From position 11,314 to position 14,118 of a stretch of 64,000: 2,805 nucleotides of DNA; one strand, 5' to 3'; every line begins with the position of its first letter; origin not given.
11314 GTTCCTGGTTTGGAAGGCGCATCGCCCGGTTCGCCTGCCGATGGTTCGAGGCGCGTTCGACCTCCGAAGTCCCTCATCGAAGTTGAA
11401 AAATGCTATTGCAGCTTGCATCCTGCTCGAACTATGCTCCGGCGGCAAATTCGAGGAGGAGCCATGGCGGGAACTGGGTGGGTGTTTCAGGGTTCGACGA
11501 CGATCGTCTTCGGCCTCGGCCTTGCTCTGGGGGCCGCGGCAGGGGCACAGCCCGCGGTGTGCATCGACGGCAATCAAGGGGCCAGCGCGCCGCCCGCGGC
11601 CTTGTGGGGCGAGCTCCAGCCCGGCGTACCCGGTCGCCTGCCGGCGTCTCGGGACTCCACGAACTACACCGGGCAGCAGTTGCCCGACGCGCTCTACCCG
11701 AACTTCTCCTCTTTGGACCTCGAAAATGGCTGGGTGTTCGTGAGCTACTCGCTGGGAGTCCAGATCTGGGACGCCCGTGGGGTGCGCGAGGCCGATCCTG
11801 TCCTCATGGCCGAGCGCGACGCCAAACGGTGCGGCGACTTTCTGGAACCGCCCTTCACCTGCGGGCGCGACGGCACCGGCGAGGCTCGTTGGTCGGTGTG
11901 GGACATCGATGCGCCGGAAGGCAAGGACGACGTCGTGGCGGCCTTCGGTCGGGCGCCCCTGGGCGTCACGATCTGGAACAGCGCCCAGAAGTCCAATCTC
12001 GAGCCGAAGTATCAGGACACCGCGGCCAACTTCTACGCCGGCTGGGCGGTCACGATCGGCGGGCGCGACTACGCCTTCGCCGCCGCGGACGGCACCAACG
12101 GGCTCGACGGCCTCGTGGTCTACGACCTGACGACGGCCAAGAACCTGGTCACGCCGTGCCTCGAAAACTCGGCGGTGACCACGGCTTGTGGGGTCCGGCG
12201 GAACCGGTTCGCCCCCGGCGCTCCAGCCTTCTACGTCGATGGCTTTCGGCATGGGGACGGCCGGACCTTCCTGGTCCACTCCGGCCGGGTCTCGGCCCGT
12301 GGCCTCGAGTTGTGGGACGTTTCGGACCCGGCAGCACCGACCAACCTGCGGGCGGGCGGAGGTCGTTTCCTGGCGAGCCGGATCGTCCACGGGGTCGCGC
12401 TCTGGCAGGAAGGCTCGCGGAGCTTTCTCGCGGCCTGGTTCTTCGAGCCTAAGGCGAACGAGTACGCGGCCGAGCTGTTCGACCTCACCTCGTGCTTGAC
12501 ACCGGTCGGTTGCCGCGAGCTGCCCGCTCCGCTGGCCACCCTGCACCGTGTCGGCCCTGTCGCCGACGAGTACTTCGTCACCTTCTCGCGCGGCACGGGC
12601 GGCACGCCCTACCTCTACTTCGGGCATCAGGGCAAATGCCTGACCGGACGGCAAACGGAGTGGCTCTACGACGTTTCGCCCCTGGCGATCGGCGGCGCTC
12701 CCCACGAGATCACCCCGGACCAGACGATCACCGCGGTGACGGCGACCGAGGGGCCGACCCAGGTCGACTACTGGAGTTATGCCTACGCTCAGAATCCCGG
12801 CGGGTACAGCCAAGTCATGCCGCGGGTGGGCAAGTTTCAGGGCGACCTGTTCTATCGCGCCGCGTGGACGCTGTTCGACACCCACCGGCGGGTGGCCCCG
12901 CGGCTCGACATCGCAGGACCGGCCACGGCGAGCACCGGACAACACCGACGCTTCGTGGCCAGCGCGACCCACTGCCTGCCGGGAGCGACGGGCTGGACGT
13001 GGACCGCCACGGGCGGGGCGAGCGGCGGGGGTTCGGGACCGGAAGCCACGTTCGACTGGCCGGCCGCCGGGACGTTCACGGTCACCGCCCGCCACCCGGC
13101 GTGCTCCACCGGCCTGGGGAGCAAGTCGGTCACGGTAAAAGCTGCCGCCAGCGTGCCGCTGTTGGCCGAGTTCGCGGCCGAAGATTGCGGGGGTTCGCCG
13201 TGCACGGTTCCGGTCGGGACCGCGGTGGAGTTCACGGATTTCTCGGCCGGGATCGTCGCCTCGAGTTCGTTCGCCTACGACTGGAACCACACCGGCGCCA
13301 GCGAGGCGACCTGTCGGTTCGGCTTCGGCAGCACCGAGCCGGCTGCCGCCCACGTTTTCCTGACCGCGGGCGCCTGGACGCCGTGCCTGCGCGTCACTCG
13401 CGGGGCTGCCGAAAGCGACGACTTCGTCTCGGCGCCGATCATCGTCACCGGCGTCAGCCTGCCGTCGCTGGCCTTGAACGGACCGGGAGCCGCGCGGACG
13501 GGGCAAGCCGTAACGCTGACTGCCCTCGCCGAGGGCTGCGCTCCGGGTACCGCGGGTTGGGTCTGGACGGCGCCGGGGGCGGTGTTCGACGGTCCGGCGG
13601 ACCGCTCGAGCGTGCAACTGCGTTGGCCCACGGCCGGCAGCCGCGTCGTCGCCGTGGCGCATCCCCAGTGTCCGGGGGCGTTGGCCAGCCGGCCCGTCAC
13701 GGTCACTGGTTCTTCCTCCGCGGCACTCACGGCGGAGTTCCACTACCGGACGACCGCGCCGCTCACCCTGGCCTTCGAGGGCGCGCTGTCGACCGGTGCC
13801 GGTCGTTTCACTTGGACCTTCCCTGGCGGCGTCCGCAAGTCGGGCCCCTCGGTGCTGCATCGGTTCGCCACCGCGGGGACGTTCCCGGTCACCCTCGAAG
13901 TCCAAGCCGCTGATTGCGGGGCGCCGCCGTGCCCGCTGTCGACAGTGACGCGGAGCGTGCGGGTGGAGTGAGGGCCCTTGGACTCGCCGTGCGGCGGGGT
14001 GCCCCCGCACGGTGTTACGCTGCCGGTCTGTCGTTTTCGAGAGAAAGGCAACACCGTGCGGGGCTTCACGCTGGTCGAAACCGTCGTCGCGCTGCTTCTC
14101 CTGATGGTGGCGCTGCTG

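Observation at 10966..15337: Large LVIVD/PKD adhesin-like protein followed by three coupled pseudopilin genes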

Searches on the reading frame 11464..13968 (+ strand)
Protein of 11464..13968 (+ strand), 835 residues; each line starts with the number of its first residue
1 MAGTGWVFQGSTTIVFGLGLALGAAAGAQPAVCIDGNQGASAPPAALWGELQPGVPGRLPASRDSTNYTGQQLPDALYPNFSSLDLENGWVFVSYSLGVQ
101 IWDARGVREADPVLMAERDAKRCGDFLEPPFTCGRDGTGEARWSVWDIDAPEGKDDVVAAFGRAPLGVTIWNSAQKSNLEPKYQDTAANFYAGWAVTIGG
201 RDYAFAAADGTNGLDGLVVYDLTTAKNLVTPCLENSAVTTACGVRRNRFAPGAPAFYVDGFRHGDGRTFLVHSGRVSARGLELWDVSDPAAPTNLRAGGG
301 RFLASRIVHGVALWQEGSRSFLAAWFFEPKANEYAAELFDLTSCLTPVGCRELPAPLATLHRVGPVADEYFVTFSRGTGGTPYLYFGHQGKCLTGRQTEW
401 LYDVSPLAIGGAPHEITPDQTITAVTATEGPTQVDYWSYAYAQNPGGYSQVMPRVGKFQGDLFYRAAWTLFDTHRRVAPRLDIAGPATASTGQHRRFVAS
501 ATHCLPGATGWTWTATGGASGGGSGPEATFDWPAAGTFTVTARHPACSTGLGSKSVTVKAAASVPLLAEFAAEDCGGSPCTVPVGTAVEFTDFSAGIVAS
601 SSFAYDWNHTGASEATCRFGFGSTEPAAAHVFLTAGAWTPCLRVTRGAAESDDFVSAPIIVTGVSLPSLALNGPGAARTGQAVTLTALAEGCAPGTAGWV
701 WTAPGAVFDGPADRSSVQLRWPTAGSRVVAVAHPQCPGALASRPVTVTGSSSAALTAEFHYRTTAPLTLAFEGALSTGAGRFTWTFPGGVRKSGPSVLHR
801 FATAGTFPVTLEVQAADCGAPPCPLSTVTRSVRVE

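Call 6: search_protein_families(library=pfam, proteins=[window:11464-13968:+], max_evalue=1)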
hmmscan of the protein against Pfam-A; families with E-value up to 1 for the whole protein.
window:11464-13968:+ (835 aa): 2 families
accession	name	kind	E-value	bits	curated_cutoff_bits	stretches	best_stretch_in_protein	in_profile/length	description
PF00801.26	PKD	-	6.2e-14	52.2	23.5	3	765-815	13-67/80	PKD domain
PF18911.6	PKD_4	-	1.3e-11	44.8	27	2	762-823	13-77/85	PKD domain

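Call 7: search_protein_families(library=ncbifam, proteins=[window:11464-13968:+], max_evalue=1)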
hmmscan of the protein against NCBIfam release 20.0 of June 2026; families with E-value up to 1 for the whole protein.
window:11464-13968:+ (835 aa): 0 families

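Call 10: find_homologous_proteins(query=window:11464-13968:+, max_evalue=0.001)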
Query window:11464-13968:+ (835 aa): 13 proteins with E <= 0.001 among 8000 candidates.
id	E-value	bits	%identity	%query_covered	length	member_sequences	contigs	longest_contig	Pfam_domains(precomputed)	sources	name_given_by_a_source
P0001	0.0e+0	1919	100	100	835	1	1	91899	PF00801.27,PF18911.7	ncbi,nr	ncbi:MAG: PKD domain-containing protein [Thermoanaerobaculia bacterium]|nr:PKD domain-containing pro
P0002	0.0e+0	1638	85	100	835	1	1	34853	PF00801.27,PF18911.7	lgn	-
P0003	0.0e+0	1017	69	56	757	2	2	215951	PF00801.27,PF18911.7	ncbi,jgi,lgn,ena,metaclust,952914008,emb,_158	jgi:hypothetical protein|metaclust:\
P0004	1.8e-257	875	55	68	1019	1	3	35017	PF00801.27,PF18911.7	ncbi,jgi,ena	jgi:hypothetical protein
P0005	4.7e-257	874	52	74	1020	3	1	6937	PF00801.27,PF18911.7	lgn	-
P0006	1.9e-94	336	31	90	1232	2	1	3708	PF00801.27,PF18911.7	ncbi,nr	ncbi:MAG: PKD domain-containing protein, partial [Thermoanaerobaculia bacterium]|nr:PKD domain-conta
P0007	2.5e-84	302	40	57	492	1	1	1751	-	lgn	-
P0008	2.3e-77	279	39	53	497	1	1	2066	-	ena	-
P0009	1.1e-75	274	35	60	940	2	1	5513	PF00801.27,PF18911.7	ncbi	-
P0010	1.3e-72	263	39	53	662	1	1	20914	-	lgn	-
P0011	3.7e-72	262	37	59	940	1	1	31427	PF00801.27,PF18911.7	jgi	-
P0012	8.0e-60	221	38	52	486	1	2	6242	-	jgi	jgi:hypothetical protein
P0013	5.5e-43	165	32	52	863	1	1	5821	PF05345.19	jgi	jgi:hypothetical protein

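Call 11: find_encoding_contigs(protein=P0003, flank=10000, max_places=3)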
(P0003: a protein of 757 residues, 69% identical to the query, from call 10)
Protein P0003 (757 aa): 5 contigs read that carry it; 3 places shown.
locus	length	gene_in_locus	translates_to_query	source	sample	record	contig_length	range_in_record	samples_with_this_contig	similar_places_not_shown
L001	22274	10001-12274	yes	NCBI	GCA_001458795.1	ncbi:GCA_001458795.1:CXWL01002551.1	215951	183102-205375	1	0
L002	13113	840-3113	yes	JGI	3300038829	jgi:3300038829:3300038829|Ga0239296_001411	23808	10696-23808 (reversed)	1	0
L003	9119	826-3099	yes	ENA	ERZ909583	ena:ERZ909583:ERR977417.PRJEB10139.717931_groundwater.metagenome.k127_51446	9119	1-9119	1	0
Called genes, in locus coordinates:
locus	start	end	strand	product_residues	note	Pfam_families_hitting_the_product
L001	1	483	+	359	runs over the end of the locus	PF01078:Mg_chelatase (weak), PF13191:AAA_16 (weak), PF00004:AAA, PF07724:AAA_2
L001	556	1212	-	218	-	-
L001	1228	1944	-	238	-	PF13398:Peptidase_M50B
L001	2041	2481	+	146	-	PF20136:DUF6526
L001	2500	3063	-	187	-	PF02669:KdpC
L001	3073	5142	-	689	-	PF00122:E1-E2_ATPase, PF00702:Hydrolase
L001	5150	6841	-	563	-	PF03814:KdpA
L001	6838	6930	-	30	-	PF09604:Potass_KdpF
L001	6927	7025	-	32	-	-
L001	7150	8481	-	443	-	-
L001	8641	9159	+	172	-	PF13302:Acetyltransf_3, PF13420:Acetyltransf_4, PF00583:Acetyltransf_1, PF13673:Acetyltransf_10 (weak), PF13508:Acetyltransf_7 (weak)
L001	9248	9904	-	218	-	-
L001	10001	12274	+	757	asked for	PF00801:PKD (faint), PF18911:PKD_4 (faint)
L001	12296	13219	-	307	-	PF00535:Glycos_transf_2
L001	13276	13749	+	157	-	PF01850:PIN (weak)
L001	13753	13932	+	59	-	-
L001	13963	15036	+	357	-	PF01070:FMN_dh, PF00478:IMPDH (weak), PF03060:NMO (weak), PF05690:ThiG (faint)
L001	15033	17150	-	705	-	PF03572:Peptidase_S41 (faint)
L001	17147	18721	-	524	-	PF05552:MS_channel_1st_1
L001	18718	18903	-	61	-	-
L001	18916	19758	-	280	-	PF01435:Peptidase_M48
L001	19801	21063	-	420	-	PF02308:MgtC, PF13194:DUF4010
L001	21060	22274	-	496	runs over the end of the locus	PF01381:HTH_3, PF12844:HTH_19, PF13560:HTH_31, PF06114:Peptidase_M78 (weak)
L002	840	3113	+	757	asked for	PF00801:PKD (faint), PF18911:PKD_4 (faint)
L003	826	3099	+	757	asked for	PF00801:PKD (faint), PF18911:PKD_4 (faint)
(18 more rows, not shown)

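Call 12: find_encoding_contigs(protein=P0002, flank=10000, max_places=2)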
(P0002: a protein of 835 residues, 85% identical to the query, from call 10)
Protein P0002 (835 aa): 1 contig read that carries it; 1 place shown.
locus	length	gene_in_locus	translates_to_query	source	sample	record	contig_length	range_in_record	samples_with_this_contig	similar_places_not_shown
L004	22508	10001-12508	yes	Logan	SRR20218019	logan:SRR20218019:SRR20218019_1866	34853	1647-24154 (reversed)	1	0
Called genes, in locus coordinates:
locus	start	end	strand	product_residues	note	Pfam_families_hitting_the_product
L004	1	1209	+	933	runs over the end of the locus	PF00550:PP-binding, PF00501:AMP-binding, PF01553:Acyltransferase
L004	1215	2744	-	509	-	PF03806:ABG_transport, PF03606:DcuC (weak)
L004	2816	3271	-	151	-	PF08534:Redoxin, PF00578:AhpC-TSA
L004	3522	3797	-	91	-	-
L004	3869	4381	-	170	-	PF00994:MoCF_biosynth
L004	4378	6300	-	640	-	-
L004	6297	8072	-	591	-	-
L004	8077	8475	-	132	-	PF01850:PIN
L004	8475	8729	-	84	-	PF07704:PSK_trans_fac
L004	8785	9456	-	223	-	-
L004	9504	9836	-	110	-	-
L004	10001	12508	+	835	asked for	PF00801:PKD (weak), PF18911:PKD_4 (weak)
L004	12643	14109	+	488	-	PF17897:VCPO_N, PF22778:VCPO_2nd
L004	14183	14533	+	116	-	-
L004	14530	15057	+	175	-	PF07963:N_methyl (weak)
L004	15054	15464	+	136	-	-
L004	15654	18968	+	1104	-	PF00133:tRNA-synt_1, PF09334:tRNA-synt_1g (weak), PF08264:Anticodon_1, PF19302:DUF5915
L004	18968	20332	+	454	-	PF02878:PGM_PMM_I, PF02879:PGM_PMM_II, PF02880:PGM_PMM_III, PF00408:PGM_PMM_IV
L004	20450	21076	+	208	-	PF00588:SpoU_methylase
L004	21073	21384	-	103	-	-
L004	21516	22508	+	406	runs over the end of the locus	PF05222:AlaDh_PNT_N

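Call 25: search_protein_families(library=pfam, alignment_id=A2, max_evalue=10)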
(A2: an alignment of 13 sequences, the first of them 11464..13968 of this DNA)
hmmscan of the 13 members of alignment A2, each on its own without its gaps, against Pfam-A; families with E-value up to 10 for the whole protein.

A. member 1, window:11464-13968:+ (835 aa): 2 families
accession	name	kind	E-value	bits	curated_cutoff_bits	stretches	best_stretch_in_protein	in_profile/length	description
PF00801.26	PKD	-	6.2e-14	52.2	23.5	3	765-815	13-67/80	PKD domain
PF18911.6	PKD_4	-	1.3e-11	44.8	27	2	762-823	13-77/85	PKD domain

B. families by the number of members that match (of 13 scanned): 11 families
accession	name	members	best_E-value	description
PF18911.6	PKD_4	8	1.5e-34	PKD domain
PF00801.26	PKD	8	1.1e-26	PKD domain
PF08309.17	LVIVD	3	0.037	LVIVD repeat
PF05345.18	He_PIG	1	3e-09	Putative Ig domain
PF03628.18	PapG_C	1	0.045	PapG chaperone-binding domain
PF16014.10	SAP130_C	1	0.071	Histone deacetylase complex subunit SAP130 C-terminus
PF07371.17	DUF1490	1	0.1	Protein of unknown function (DUF1490)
PF20625.3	WW_USP8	1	0.14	USP8 WW domain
PF19117.5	Mim2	1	0.19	Mitochondrial import 2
PF18981.6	InlK_D3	1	0.56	Internalin K domain (D3/D4)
PF08830.15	DUF1806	1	1.2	Protein of unknown function (DUF1806)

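Call 33: find_encoding_contigs(protein=P0001, flank=1000, max_places=2)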
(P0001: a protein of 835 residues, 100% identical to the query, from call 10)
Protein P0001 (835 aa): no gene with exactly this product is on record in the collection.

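Call 37: predict_structure(alignment_id=A2)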
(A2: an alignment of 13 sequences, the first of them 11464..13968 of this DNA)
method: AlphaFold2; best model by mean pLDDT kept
length: 835 residues; sequences in the alignment: 13
mean_pLDDT: 80.8   pTM: 0.61
mean pLDDT of the five models: 80.8, 80.0, 79.2, 77.6, 71.0
residues with pLDDT >= 90: 328; 70-90: 343; 50-70: 100; < 50: 64
segments of 3 or more residues with pLDDT < 50: 1-47, 136-139, 749-753, 819-821
pLDDT, mean of each block of 10 residues (from residue 1): 29 33 27 30 45 73 78 79 95 94 93 92 84 57 86 97 93 96 95 96 96 93 97 93 93 92 95 90 96 93 93 94 93 94 93 94 84 89 88 69 89 77 56 62 55 89 89 83 82 84 63 86 87 87 73 84 74 63 78 80 89 80 81 82 81 86 67 71 79 76 88 88 83 82 74 66 90 76 91 93 93 72 77 87
secondary structure, 60 per line:
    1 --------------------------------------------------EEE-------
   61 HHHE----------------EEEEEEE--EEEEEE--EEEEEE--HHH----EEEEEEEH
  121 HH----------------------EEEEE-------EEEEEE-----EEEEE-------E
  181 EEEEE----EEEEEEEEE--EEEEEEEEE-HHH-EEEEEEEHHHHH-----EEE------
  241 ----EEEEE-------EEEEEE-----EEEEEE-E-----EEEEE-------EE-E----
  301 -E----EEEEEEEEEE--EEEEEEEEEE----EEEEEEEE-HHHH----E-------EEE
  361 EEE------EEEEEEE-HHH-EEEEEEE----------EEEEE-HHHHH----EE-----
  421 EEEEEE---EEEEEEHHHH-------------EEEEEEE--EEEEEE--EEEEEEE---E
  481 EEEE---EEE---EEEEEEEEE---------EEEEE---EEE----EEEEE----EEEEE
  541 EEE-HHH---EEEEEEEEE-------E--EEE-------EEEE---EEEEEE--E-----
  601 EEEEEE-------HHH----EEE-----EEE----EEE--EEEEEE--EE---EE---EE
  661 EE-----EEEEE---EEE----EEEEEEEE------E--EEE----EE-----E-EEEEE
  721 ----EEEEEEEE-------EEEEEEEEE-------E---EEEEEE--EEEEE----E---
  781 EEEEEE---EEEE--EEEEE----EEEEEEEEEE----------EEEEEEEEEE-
elements in order (helices of 4 or more, strands of 3 or more residues): E51-53 E81-87 E90-95 E98-103 E113-119 E145-149 E157-162 E168-172 E180-185 E190-198 E201-209 E215-221 H222-226 E232-234 E245-249 E257-262 E268-273 E281-285 E307-316 E319-328 E333-340 H342-345 E358-363 E370-376 E382-388 E399-403 H405-409 E421-426 E430-435 H436-439 E453-459 E462-467 E470-476 E480-484 E488-490 E494-502 E512-516 E520-522 E527-531 E536-543 E551-559 E570-572 E580-583 E587-592 E601-606 E621-623 E629-631 E636-638 E641-646 E659-662 E668-672 E676-678 E683-690 E700-702 E716-720 E725-732 E740-748 E760-765 E768-772 E781-786 E790-793 E796-800 E805-814 E825-834
